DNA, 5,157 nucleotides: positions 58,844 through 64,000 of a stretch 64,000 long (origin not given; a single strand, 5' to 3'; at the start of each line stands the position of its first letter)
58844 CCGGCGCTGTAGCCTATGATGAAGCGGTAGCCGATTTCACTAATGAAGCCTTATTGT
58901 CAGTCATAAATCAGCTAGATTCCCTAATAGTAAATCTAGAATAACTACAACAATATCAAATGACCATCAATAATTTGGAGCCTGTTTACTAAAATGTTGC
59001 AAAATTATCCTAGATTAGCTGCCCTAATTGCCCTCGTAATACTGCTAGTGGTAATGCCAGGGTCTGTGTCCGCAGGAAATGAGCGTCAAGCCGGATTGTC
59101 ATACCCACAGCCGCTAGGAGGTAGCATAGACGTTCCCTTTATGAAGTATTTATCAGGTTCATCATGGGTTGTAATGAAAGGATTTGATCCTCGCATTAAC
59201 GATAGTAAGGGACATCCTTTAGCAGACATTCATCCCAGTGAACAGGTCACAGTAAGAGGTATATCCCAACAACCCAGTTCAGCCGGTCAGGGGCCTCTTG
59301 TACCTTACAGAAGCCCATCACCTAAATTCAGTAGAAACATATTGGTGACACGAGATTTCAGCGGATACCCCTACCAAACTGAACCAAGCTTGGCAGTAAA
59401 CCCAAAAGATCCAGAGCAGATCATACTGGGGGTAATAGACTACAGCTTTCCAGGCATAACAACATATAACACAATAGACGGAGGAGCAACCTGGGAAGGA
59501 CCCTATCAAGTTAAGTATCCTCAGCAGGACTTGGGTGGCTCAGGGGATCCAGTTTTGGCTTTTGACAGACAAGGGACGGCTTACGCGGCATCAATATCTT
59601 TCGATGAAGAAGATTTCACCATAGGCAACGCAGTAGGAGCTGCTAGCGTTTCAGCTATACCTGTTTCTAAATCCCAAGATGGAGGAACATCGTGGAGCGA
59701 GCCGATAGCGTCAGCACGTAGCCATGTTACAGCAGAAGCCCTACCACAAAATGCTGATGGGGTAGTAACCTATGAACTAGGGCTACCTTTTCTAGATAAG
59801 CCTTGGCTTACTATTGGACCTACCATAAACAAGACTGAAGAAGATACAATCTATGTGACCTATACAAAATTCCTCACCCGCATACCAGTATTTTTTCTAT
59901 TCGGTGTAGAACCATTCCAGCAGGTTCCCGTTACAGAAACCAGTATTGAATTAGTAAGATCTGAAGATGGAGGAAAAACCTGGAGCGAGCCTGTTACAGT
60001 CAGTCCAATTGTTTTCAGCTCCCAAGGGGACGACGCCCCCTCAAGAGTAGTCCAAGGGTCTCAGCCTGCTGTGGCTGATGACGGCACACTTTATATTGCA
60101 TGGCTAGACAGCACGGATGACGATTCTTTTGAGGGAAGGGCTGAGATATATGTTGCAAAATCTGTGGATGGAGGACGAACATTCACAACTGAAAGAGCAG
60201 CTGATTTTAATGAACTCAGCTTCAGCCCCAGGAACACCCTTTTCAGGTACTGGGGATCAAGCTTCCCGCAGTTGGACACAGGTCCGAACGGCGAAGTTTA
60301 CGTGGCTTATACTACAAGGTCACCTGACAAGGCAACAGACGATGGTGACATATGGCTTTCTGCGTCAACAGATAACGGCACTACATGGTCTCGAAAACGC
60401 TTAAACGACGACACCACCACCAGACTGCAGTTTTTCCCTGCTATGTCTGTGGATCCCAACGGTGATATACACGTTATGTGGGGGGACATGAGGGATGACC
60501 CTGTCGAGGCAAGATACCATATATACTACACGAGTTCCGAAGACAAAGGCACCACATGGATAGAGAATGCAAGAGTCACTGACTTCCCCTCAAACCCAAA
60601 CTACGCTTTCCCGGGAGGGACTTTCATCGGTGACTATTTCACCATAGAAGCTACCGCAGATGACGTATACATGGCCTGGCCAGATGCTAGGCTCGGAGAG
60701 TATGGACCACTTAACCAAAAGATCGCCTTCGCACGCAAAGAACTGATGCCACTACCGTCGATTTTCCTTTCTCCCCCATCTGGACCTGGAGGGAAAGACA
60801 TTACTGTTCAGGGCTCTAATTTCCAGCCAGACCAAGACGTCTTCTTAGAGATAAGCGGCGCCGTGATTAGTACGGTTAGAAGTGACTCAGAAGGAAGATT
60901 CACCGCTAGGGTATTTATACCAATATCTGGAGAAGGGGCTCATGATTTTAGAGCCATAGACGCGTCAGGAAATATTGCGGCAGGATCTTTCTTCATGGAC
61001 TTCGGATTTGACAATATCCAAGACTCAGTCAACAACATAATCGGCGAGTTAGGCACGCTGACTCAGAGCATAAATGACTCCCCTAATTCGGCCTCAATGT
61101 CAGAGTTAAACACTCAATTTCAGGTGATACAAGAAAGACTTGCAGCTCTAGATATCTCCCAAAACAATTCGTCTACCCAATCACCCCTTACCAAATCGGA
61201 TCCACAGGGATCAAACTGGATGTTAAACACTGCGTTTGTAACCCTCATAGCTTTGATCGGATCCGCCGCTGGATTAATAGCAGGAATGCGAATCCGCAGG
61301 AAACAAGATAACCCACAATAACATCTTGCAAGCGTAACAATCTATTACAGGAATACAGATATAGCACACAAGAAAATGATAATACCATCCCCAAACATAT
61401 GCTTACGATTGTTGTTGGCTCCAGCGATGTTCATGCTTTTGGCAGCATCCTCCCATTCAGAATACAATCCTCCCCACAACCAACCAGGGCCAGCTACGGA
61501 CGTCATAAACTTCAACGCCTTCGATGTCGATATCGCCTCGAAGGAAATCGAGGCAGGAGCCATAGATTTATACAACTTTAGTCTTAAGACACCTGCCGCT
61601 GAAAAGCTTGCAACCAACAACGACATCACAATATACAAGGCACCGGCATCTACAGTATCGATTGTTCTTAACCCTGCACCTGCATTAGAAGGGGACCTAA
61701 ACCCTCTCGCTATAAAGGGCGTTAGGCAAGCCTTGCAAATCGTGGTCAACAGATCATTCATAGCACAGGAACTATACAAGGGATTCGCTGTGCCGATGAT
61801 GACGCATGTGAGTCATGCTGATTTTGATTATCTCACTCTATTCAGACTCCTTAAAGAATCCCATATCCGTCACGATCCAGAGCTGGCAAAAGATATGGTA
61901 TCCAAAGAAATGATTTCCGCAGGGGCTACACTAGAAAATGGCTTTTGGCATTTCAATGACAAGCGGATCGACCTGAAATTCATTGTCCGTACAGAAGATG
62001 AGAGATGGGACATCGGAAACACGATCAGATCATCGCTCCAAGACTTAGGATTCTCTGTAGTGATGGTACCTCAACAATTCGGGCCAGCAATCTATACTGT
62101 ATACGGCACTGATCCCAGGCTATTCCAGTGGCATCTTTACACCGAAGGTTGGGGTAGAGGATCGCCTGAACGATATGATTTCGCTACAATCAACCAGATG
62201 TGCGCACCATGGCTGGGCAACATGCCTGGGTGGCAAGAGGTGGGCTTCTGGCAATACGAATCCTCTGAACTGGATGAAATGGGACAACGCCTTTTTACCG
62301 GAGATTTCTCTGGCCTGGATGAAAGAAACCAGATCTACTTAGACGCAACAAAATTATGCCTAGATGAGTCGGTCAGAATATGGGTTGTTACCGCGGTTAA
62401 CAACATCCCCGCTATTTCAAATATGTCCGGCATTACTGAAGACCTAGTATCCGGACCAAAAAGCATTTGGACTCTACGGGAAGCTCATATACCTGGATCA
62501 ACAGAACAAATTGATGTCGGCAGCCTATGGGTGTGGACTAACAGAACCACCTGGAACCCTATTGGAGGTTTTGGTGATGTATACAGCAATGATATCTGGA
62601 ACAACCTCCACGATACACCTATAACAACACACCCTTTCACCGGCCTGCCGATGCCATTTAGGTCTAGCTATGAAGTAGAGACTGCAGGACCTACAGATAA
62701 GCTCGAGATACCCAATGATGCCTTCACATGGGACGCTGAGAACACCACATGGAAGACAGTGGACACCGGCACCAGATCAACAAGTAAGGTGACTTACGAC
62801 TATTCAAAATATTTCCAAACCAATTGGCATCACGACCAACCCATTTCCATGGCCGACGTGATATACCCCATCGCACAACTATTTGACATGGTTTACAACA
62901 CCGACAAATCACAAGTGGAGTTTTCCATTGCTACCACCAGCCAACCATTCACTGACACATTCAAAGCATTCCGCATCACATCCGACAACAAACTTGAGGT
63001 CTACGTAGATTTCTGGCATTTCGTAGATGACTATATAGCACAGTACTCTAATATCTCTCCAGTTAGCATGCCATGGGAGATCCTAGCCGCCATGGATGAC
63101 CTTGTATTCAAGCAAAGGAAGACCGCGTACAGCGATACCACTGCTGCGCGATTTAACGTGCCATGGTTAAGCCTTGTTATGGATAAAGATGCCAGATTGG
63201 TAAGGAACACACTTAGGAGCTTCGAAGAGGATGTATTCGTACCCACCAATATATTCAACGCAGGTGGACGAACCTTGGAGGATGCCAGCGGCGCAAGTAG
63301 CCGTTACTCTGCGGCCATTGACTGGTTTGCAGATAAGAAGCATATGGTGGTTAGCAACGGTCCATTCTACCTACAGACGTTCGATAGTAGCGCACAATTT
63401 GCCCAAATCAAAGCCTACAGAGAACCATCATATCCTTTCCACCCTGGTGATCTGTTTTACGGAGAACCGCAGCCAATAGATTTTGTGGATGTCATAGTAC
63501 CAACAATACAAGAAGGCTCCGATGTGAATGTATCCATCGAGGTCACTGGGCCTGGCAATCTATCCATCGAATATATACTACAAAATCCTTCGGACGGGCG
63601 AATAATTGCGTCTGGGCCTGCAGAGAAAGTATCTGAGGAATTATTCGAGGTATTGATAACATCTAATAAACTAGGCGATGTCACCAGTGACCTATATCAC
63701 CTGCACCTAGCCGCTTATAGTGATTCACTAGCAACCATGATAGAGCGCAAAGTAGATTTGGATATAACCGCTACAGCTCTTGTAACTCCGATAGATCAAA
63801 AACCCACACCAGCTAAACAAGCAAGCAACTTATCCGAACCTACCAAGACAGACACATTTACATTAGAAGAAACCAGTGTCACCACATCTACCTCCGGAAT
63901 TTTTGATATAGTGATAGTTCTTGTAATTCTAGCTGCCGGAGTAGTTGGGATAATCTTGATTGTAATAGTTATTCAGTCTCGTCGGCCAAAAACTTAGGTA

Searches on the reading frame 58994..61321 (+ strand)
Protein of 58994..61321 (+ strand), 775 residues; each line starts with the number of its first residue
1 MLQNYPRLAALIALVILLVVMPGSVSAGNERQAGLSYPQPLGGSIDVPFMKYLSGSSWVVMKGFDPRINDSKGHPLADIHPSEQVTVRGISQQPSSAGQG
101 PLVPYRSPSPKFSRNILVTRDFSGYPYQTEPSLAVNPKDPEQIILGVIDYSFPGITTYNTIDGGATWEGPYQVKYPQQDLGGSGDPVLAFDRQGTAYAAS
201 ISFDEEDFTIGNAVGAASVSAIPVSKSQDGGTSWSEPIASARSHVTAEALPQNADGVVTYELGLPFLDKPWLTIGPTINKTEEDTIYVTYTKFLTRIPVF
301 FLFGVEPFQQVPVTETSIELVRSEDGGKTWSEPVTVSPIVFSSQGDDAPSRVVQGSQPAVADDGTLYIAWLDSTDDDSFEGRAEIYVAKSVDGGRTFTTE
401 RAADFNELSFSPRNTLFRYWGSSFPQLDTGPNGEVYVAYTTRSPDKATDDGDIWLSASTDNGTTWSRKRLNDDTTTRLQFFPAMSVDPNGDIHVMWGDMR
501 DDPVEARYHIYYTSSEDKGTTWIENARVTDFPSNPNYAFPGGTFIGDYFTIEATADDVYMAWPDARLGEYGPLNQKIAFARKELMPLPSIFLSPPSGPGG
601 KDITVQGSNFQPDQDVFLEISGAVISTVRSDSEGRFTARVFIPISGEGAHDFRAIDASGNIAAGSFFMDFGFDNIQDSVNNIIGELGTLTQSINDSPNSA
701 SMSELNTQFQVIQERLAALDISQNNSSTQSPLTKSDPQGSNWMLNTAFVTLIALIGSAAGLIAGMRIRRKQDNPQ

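Call 49: search_protein_families(library=pfam, max_evalue=0.00001, proteins=[window:58994-61321:+])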
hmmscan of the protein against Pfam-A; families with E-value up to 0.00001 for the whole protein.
window:58994-61321:+ (775 aa): 2 families
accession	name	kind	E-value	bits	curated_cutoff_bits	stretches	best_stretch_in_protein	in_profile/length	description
PF13088.12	BNR_2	-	2.6e-13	50.4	31.4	1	315-534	17-209/277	BNR repeat-like domain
PF15892.11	BNR_4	-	1.6e-07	31.4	27.3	0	424-525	96-196/272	BNR repeat-containing family member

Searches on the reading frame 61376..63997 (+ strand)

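Call 49: search_protein_families(library=pfam, max_evalue=0.00001, proteins=[window:61376-63997:+])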
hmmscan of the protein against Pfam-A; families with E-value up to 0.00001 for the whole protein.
window:61376-63997:+ (873 aa): 1 family
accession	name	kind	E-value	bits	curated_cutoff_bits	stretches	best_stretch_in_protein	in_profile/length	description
PF00496.27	SBP_bac_5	-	8.7e-18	65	32.4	1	38-270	145-357/368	Bacterial extracellular solute-binding proteins, family 5 Middle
